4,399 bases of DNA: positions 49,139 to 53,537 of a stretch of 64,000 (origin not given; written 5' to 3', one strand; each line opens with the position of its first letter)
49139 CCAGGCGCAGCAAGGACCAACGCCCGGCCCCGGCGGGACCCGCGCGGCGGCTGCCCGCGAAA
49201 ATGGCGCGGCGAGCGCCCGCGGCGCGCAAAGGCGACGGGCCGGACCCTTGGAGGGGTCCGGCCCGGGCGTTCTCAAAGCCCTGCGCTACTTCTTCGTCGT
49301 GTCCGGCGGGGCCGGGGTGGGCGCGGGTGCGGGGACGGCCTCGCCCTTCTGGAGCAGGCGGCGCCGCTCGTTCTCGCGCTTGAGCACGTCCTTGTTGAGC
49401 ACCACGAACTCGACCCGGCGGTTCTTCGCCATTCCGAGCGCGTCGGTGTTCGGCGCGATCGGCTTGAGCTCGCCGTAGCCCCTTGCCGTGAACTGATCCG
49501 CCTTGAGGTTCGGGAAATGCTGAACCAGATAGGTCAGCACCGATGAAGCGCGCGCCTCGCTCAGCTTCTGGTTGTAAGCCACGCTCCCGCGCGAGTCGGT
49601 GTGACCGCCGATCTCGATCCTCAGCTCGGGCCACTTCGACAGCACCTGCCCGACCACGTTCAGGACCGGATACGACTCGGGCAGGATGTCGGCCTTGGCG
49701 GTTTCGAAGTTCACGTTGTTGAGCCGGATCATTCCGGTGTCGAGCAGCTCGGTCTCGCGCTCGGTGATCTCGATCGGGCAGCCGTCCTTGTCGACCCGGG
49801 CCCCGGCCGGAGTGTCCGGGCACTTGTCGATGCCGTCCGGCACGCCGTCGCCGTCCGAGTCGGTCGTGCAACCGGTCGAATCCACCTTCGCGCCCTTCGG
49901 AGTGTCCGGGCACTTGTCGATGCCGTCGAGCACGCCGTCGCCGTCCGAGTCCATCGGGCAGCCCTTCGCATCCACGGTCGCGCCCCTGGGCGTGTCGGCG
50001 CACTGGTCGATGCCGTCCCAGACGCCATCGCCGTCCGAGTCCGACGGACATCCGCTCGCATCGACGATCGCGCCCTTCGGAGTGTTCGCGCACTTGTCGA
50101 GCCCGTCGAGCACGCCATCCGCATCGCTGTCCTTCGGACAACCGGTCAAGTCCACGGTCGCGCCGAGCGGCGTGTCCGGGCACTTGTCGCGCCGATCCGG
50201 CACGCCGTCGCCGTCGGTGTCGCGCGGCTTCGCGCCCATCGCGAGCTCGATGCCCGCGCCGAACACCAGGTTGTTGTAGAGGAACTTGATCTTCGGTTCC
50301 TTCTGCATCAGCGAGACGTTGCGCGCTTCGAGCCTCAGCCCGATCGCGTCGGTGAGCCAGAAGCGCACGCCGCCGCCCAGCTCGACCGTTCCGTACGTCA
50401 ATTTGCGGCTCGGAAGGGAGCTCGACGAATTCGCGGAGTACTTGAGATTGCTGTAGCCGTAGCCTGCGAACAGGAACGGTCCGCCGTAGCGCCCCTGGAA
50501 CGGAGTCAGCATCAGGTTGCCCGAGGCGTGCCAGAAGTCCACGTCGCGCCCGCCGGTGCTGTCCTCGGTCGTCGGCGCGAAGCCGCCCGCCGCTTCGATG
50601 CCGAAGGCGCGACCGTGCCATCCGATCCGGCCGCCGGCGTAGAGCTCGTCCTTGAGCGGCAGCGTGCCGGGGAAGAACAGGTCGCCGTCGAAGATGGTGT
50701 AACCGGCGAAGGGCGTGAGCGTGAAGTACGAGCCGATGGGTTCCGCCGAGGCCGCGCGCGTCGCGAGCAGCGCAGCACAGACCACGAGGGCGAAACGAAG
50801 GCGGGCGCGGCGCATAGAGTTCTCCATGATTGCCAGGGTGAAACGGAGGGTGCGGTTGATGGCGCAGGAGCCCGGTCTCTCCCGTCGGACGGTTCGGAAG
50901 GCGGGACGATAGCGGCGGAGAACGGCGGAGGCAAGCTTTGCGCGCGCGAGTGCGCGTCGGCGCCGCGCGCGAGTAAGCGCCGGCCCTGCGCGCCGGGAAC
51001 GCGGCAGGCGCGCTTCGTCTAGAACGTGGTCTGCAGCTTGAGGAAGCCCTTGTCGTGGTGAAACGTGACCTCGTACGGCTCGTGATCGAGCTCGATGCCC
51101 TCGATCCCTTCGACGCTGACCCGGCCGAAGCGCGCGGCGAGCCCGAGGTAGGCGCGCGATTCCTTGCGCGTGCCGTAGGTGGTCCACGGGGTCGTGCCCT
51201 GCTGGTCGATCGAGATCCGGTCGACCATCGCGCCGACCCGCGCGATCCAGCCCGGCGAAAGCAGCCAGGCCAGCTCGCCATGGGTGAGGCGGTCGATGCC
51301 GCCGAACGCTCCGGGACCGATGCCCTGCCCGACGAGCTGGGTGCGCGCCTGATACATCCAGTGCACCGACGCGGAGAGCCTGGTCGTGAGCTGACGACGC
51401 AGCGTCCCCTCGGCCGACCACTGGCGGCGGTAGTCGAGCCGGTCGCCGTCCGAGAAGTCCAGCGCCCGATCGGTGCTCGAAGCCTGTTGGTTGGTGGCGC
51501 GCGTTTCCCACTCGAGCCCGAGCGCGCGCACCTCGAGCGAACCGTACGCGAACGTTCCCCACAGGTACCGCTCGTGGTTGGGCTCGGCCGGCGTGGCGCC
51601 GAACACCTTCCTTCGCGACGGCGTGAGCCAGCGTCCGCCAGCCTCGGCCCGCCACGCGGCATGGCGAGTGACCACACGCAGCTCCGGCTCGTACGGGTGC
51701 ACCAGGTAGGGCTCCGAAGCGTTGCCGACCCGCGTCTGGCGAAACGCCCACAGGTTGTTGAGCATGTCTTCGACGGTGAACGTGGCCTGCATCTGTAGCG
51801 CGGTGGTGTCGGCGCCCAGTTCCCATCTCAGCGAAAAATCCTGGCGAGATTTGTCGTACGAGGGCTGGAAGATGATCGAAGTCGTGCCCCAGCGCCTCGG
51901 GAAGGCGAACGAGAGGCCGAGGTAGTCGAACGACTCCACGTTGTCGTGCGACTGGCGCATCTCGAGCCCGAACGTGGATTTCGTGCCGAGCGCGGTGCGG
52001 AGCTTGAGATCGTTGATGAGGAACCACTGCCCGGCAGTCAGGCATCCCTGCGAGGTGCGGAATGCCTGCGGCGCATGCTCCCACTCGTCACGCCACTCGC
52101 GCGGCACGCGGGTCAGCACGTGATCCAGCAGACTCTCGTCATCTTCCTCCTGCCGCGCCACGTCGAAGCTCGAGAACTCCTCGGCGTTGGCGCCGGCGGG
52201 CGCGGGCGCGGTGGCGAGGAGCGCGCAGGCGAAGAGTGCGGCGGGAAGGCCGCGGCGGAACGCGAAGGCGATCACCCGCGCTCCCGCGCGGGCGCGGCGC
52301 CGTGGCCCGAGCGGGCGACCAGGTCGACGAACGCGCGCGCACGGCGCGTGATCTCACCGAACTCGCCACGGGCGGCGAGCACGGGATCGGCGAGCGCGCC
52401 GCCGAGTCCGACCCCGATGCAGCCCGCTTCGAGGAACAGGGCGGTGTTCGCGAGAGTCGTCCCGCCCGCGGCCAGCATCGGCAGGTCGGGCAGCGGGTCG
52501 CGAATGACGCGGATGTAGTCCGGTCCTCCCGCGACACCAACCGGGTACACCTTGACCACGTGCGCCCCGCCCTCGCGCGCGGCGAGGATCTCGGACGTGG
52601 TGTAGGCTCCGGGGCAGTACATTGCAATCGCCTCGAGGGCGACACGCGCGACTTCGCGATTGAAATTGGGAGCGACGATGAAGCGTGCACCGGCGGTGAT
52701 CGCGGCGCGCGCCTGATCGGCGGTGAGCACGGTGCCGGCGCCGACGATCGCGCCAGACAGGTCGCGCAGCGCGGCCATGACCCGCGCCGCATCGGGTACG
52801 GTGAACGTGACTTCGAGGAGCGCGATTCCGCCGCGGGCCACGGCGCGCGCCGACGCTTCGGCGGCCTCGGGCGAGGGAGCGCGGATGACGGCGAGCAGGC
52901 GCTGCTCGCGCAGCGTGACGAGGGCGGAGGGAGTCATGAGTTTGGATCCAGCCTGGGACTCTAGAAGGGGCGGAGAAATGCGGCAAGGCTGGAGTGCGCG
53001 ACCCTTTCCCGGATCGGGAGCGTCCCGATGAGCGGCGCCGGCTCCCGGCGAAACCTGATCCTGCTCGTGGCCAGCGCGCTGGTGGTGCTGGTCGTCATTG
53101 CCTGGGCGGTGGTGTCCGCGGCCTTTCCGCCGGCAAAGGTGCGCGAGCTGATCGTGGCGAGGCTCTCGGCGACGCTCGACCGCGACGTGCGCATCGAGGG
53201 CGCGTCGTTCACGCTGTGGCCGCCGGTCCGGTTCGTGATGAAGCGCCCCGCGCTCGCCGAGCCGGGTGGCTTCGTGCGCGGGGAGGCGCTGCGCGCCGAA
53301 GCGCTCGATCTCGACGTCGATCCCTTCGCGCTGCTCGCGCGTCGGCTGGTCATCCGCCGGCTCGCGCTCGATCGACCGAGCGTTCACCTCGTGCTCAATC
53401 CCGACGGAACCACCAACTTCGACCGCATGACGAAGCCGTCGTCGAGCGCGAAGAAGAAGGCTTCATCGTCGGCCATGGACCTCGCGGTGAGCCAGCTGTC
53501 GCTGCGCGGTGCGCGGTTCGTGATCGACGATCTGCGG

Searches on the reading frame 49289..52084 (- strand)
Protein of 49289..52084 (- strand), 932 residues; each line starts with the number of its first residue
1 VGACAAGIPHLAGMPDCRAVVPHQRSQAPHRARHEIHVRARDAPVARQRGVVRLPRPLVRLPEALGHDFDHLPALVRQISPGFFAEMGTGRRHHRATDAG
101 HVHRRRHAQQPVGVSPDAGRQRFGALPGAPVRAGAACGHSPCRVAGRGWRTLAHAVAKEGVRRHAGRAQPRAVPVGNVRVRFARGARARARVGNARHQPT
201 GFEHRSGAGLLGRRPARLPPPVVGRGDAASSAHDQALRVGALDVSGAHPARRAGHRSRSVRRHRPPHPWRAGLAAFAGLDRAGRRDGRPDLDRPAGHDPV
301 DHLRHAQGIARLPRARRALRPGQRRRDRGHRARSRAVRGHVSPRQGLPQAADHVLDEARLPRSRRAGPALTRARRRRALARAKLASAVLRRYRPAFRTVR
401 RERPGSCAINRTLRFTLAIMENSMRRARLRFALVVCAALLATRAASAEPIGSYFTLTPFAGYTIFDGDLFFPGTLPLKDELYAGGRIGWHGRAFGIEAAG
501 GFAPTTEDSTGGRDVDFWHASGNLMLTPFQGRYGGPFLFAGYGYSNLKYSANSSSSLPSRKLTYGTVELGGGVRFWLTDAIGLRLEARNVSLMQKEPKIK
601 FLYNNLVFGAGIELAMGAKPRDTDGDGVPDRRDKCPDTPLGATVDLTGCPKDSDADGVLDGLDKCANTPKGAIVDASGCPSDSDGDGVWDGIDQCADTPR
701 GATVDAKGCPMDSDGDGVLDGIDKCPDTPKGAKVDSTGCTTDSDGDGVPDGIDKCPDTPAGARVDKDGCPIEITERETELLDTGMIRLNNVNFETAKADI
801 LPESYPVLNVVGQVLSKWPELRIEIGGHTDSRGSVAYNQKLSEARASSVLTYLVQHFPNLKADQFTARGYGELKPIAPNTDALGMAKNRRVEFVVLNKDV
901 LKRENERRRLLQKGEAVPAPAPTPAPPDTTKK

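Call 57: search_protein_families(library=pfam, proteins=[window:49289-52084:-], max_evalue=0.0001)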
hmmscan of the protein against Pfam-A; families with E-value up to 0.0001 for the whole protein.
window:49289-52084:- (932 aa): 3 families
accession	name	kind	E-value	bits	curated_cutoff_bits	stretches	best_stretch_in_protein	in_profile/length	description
PF00691.25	OmpA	-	2.9e-17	63.3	27.2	1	793-889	2-98/98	OmpA family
PF02412.23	TSP_3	-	2.7e-15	56.2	25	0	739-759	12-32/36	Thrombospondin type 3 repeat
PF13505.12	OMP_b-brl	-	3.6e-07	31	28.7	1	433-610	2-171/175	Outer membrane protein beta-barrel domain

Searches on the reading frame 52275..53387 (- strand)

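Call 57: search_protein_families(library=pfam, proteins=[window:52275-53387:-], max_evalue=0.0001)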
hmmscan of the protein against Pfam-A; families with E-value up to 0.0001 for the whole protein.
window:52275-53387:- (371 aa): 1 family
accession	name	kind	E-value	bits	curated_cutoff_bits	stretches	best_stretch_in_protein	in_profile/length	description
PF01081.25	Aldolase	-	8e-33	114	27.8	1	158-347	4-194/196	KDPG and KHG aldolase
